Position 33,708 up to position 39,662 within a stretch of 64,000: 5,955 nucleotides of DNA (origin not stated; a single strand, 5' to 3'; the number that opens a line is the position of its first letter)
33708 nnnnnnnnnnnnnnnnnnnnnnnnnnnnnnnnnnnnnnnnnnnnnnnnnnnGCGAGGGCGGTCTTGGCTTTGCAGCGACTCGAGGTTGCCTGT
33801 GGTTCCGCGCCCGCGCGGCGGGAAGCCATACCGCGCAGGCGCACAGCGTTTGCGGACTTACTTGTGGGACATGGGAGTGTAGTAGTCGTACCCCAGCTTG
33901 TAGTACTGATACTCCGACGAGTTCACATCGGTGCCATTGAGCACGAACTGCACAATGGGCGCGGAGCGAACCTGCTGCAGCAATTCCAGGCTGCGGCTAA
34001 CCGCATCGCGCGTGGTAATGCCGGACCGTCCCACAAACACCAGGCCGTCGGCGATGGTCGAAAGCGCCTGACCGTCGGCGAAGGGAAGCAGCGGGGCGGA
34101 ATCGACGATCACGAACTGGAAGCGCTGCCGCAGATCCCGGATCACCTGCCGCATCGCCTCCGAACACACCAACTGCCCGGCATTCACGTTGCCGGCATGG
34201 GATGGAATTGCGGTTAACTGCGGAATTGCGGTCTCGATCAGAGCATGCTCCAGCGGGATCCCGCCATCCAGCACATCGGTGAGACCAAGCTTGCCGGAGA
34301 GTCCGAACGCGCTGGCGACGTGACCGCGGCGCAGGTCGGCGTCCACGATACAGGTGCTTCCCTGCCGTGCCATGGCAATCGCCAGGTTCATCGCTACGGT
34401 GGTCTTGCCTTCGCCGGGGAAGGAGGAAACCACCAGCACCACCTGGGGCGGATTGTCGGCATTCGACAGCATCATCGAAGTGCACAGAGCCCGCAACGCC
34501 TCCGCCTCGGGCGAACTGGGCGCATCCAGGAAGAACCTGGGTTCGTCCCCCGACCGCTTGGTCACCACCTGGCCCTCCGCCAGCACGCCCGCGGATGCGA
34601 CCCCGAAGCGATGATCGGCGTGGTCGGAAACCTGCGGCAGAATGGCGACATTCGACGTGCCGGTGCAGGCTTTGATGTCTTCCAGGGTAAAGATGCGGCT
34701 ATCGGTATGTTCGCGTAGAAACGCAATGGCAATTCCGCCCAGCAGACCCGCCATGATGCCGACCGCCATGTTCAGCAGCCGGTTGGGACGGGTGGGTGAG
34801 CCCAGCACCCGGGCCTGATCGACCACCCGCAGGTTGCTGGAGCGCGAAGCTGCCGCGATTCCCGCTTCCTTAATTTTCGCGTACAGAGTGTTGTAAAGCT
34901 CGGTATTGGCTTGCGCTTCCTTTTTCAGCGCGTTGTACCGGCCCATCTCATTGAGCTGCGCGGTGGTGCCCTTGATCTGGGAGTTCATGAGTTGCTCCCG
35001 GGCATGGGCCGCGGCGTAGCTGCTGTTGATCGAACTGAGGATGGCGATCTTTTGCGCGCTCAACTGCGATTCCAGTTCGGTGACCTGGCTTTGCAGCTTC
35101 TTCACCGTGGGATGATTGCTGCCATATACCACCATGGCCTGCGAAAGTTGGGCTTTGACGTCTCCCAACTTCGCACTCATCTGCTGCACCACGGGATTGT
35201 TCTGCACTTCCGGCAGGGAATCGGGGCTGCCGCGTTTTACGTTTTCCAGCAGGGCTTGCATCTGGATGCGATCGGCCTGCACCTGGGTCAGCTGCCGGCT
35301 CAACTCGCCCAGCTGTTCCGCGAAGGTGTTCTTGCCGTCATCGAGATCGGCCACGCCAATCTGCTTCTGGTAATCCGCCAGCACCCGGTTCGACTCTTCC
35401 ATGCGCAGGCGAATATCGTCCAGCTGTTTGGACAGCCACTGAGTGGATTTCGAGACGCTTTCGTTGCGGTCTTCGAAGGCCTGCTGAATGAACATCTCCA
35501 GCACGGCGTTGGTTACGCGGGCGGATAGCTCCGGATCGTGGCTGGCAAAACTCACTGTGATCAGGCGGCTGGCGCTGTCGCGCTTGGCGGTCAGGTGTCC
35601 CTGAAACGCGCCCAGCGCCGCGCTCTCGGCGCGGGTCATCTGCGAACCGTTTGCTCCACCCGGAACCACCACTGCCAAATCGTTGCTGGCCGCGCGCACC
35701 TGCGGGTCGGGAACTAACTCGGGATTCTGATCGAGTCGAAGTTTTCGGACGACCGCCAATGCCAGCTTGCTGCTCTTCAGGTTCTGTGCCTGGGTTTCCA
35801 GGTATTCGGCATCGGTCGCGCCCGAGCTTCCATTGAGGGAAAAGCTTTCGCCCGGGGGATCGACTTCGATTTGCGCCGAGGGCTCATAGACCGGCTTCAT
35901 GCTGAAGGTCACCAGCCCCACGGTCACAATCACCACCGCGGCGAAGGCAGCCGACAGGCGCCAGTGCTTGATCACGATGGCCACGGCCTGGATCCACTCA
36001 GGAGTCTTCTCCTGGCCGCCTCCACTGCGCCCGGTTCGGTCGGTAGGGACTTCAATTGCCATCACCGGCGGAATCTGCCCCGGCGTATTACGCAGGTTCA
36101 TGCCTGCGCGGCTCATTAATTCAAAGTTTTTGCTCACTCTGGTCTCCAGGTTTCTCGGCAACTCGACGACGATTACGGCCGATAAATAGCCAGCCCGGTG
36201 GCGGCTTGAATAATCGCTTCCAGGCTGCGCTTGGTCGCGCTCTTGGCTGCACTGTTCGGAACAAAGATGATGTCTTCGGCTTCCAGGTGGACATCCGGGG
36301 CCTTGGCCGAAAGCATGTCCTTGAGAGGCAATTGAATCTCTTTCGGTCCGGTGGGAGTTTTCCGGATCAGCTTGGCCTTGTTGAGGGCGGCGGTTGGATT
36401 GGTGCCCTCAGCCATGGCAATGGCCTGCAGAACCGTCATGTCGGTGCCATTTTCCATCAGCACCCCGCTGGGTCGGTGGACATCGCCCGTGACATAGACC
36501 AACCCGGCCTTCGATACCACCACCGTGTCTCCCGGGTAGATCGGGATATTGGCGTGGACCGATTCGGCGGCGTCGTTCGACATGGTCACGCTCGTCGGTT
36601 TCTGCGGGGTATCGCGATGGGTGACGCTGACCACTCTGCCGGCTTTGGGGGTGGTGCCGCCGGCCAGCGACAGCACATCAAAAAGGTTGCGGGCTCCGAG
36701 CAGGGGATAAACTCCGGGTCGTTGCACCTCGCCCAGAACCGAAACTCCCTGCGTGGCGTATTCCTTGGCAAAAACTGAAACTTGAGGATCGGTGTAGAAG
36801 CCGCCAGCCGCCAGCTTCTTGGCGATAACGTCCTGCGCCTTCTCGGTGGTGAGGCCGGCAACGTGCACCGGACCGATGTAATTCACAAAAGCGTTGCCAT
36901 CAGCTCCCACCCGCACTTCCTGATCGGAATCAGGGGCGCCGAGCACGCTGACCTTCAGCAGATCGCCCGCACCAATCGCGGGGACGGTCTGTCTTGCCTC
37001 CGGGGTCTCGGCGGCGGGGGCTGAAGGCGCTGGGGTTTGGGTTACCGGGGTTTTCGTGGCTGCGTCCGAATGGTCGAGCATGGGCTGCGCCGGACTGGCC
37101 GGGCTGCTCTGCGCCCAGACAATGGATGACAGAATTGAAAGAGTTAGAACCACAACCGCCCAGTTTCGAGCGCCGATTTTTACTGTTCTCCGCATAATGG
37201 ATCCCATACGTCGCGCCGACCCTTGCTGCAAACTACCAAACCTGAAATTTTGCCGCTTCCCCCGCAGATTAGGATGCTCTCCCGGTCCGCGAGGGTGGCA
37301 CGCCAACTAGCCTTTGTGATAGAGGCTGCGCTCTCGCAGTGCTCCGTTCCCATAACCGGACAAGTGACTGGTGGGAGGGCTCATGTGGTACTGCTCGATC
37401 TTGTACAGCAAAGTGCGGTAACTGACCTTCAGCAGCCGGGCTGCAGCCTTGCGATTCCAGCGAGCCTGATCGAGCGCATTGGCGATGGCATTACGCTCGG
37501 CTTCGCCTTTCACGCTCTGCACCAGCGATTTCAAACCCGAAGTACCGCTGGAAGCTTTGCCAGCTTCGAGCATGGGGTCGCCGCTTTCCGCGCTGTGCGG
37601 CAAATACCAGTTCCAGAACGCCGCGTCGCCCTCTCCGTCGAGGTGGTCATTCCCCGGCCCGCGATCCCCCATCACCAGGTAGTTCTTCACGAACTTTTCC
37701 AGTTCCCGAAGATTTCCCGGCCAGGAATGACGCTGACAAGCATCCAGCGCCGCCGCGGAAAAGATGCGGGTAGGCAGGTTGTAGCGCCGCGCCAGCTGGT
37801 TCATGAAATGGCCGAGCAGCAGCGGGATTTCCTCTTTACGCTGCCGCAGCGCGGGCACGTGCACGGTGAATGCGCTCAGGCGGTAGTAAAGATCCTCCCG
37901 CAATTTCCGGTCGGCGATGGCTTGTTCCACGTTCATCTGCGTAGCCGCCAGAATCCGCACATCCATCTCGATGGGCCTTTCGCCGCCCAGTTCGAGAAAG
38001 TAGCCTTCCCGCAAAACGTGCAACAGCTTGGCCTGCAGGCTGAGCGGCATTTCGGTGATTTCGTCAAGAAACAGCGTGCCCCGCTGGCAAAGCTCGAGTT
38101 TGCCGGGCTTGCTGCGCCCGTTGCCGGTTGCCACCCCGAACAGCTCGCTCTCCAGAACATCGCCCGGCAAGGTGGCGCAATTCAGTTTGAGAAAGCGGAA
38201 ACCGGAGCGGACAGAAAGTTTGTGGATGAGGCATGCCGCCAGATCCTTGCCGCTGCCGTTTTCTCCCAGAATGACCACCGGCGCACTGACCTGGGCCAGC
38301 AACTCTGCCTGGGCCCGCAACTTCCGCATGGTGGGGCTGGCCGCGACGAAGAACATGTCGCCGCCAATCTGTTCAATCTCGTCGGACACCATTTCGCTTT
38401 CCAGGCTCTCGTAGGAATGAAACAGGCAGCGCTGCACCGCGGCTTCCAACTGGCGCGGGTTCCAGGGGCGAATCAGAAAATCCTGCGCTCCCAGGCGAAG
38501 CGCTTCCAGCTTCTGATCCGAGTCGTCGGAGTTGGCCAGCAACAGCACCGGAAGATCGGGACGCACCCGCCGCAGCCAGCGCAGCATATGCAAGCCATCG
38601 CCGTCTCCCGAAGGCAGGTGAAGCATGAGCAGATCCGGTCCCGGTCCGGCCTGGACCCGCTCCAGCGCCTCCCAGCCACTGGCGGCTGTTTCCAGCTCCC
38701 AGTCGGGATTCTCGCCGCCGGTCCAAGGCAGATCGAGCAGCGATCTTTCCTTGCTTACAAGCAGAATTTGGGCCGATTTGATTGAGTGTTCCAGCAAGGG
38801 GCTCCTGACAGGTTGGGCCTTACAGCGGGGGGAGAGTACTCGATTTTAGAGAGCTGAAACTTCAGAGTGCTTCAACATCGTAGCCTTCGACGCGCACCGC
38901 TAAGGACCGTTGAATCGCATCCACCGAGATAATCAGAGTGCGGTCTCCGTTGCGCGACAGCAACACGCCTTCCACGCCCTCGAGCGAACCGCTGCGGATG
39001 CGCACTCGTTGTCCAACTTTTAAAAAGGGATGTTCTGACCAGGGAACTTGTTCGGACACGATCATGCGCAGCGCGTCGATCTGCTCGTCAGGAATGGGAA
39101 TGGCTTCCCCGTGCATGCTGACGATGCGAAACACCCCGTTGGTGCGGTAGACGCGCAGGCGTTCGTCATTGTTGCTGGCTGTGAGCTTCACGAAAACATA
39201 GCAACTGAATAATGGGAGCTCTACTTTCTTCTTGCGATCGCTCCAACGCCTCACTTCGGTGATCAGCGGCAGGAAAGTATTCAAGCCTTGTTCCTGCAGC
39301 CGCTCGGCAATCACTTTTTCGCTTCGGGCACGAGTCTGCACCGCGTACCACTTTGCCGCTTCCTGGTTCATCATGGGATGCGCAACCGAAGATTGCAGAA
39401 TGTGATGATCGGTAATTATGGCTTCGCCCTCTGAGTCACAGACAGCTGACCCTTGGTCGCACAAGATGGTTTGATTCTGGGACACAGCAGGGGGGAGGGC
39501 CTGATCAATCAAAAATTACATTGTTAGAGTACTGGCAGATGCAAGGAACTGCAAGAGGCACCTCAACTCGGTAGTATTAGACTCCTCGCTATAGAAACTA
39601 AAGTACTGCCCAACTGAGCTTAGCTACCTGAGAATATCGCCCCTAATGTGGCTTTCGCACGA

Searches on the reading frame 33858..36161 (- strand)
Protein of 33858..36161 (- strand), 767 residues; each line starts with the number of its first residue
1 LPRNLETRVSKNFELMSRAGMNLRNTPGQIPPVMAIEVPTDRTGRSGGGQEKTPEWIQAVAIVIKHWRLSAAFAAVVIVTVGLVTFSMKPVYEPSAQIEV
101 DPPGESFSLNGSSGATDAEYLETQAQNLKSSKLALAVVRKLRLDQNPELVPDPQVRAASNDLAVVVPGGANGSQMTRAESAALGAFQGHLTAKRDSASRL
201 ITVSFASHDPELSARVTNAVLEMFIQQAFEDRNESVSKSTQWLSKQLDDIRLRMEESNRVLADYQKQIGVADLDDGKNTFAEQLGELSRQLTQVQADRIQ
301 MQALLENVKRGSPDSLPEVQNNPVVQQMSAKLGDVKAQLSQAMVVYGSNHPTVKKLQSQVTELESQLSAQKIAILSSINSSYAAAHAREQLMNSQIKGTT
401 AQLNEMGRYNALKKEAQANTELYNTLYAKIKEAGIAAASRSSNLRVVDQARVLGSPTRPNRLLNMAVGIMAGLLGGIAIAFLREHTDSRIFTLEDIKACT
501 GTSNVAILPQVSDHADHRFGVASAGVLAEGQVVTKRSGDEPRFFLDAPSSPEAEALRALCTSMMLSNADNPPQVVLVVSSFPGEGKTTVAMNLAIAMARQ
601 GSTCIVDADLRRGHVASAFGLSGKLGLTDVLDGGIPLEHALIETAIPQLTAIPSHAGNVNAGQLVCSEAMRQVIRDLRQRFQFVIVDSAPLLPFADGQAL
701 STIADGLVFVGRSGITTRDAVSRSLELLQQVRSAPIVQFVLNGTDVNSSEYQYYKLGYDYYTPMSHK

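Call 9: search_protein_families(library=pfam, proteins=[window:33858-36161:-], max_evalue=0.001)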
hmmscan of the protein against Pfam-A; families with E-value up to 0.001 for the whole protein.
window:33858-36161:- (767 aa): 5 families
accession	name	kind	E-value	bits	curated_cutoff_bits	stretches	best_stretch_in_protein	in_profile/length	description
PF13807.11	GNVR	-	9.4e-16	58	27.7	1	412-484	9-81/82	G-rich domain on putative tyrosine kinase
PF13614.12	AAA_31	-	1.8e-09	38.2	27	1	582-711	11-147/177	AAA domain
PF02706.20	Wzz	-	7e-08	33.1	25.5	1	60-141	9-91/91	Chain length determinant protein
PF10609.15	ParA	-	4.2e-07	30.1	27.1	1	573-740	4-171/246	NUBPL iron-transfer P-loop NTPase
PF01656.29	CbiA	-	0.00061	20.2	25.4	0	583-612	9-39/125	CobQ/CobB/MinD/ParA nucleotide binding domain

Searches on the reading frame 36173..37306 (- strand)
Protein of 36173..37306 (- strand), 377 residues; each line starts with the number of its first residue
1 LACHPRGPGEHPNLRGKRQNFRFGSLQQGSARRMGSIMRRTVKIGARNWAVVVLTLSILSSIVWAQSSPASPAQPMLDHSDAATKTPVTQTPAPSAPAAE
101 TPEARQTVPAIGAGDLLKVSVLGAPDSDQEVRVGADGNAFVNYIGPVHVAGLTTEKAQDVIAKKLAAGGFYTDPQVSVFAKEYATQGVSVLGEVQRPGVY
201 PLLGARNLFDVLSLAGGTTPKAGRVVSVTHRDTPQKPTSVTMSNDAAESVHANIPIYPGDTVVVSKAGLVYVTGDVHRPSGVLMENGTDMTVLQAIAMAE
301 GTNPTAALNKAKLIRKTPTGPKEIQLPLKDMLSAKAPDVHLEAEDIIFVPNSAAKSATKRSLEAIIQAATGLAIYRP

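Call 9: search_protein_families(library=pfam, proteins=[window:36173-37306:-], max_evalue=0.001)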
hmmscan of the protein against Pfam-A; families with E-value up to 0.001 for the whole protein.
window:36173-37306:- (377 aa): 3 families
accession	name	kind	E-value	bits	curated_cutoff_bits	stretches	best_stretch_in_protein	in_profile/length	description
PF02563.21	Poly_export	-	5.4e-19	68.6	28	1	110-178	8-74/77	Polysaccharide biosynthesis/export protein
PF22461.2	SLBB_2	-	2.1e-16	60.2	27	2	269-349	2-79/79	SLBB domain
PF10531.15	SLBB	-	5.8e-16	58.5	27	2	188-223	2-37/55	SLBB domain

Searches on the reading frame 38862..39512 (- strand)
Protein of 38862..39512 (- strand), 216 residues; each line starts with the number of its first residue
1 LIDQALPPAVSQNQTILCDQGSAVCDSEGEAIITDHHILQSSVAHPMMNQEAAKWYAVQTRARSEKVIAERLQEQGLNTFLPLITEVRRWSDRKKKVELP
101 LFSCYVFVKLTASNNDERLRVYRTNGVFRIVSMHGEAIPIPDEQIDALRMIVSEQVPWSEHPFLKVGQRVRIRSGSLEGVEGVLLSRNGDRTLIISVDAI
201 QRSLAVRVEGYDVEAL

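Call 9: search_protein_families(library=pfam, proteins=[window:38862-39512:-], max_evalue=0.001)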
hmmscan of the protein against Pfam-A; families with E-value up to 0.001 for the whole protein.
window:38862-39512:- (216 aa): 1 family
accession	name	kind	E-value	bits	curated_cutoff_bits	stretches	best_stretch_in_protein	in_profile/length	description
PF02357.24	NusG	-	2.4e-22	79.7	22.2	1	54-149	2-93/93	Transcription termination factor nusG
